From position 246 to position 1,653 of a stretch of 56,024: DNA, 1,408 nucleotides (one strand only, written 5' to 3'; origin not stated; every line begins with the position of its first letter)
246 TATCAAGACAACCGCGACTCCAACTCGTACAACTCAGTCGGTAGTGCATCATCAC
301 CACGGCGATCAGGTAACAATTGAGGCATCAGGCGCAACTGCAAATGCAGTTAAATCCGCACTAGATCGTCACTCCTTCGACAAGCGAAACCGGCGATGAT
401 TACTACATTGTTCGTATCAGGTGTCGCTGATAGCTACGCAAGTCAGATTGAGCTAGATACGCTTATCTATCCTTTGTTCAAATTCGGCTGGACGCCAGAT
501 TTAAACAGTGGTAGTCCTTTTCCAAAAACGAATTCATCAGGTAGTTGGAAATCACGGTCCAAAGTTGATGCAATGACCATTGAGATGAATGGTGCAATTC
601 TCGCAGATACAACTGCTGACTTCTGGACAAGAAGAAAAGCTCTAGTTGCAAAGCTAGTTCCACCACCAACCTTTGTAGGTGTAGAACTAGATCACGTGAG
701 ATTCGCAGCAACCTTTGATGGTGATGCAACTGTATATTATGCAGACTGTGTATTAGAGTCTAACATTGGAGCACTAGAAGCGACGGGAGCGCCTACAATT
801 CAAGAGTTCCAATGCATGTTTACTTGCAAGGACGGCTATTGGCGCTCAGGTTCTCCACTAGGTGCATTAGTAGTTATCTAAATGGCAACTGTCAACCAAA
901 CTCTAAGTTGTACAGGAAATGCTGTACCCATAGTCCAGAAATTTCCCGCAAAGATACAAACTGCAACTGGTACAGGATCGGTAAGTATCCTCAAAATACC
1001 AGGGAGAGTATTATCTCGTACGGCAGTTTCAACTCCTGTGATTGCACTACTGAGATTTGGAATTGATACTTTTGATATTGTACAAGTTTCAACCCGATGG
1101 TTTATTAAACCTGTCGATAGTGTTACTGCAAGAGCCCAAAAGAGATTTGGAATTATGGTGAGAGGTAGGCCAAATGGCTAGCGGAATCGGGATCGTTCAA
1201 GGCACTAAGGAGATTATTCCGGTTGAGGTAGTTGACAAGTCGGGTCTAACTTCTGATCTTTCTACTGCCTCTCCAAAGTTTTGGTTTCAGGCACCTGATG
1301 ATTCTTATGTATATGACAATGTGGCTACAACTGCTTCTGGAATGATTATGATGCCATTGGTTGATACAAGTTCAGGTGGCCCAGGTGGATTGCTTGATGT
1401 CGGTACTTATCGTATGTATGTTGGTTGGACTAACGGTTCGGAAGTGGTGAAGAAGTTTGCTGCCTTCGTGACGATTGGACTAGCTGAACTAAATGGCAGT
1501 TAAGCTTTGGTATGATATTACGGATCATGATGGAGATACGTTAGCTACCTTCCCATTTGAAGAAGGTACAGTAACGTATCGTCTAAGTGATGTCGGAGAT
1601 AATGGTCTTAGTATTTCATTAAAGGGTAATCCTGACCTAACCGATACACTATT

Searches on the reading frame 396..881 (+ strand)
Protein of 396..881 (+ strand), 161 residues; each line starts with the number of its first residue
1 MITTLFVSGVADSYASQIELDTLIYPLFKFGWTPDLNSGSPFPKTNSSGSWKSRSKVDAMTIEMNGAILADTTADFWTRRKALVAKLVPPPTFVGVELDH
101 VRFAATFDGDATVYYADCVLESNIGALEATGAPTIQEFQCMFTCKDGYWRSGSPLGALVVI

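Call 27: search_protein_families(library=phrogs, proteins=[window:396-881:+], max_evalue=0.01)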
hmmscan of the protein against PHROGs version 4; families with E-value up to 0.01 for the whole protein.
window:396-881:+ (161 aa): 1 family
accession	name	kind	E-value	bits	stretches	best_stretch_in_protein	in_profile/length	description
phrog_33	-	tail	7.8e-06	26.2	1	46-151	76-166/651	distal tail protein Dit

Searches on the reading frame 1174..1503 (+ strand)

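Call 27: search_protein_families(library=phrogs, proteins=[window:1174-1503:+], max_evalue=0.01)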
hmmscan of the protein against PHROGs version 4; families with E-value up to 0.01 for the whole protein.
window:1174-1503:+ (109 aa): 0 families

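Call 62: search_protein_families(library=pfam, proteins=[window:1174-1500:+], max_evalue=1)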
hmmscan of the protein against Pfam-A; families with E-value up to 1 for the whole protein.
window:1174-1500:+ (109 aa): 0 families

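Call 100: search_protein_families(library=phrogs, proteins=[window:1174-1500:+], max_evalue=0.1)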
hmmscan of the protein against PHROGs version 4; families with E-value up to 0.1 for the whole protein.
window:1174-1500:+ (109 aa): 1 family
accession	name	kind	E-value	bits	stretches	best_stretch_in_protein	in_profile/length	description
phrog_38585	-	unknown function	0.026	15.3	1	3-44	80-122/209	-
